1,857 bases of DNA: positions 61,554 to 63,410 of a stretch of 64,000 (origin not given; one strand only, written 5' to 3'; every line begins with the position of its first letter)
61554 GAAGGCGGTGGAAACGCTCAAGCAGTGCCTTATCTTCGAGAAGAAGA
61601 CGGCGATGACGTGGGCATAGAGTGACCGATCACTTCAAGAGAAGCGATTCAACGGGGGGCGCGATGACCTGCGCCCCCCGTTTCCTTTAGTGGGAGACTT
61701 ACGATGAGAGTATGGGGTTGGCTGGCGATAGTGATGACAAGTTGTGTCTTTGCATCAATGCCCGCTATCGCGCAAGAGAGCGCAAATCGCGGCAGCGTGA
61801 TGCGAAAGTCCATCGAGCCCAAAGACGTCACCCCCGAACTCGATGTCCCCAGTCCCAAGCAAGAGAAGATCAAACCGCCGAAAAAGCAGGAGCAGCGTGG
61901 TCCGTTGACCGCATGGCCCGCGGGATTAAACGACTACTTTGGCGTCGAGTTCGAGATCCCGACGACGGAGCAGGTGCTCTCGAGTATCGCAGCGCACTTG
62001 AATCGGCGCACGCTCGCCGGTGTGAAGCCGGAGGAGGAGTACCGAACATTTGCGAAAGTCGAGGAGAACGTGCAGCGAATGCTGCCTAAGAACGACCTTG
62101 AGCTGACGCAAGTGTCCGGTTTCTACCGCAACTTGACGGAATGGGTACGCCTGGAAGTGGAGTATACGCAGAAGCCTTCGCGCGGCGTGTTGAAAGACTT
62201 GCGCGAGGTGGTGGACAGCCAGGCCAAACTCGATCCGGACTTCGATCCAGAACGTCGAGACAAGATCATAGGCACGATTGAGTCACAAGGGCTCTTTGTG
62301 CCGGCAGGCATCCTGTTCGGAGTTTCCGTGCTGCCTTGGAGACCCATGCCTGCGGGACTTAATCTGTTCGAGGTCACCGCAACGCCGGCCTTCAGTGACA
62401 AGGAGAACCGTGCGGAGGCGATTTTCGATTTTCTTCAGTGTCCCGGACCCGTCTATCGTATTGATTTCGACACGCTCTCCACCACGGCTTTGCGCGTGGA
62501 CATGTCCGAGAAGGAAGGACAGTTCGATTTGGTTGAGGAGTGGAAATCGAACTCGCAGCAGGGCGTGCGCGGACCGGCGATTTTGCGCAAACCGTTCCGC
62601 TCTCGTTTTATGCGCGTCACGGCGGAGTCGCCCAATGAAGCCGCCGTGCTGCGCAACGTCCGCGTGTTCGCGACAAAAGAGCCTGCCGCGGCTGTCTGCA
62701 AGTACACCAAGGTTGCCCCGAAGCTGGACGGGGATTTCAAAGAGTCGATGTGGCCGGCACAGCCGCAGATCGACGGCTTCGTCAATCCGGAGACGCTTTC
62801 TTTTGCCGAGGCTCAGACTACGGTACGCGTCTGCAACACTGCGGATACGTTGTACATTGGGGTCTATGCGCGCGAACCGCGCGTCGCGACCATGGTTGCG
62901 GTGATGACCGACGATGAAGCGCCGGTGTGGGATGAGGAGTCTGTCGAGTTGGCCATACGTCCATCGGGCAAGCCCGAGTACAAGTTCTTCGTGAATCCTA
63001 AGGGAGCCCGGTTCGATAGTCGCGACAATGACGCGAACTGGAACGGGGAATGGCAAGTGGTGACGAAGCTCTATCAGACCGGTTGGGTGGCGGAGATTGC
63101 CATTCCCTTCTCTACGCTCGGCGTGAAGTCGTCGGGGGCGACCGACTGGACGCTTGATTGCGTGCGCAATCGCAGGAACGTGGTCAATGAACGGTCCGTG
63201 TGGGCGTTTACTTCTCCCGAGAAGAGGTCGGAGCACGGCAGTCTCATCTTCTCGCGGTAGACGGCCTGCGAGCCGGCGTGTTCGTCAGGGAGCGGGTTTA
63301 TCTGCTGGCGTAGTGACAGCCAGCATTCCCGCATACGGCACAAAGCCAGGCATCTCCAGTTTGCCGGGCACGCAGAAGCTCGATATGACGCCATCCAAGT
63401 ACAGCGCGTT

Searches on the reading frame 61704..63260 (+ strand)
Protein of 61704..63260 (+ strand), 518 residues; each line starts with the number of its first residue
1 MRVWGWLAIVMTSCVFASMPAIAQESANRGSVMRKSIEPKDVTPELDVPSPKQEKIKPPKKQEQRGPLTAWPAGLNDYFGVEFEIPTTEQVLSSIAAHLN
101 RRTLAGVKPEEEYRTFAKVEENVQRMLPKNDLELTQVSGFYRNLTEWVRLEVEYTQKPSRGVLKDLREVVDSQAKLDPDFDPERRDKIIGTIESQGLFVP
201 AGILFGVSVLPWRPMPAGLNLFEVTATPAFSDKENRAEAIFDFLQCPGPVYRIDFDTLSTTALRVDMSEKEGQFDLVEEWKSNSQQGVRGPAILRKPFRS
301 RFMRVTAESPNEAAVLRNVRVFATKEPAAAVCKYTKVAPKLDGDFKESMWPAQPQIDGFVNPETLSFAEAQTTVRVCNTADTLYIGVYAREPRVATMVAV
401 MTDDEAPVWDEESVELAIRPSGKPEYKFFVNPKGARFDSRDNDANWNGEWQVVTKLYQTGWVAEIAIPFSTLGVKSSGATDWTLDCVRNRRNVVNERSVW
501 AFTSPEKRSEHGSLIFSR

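Call 74: find_encoding_contigs(protein=window:61704-63260:+, flank=10000, max_places=4)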
Protein window:61704-63260:+ (518 aa): no gene with exactly this product is on record in the collection.
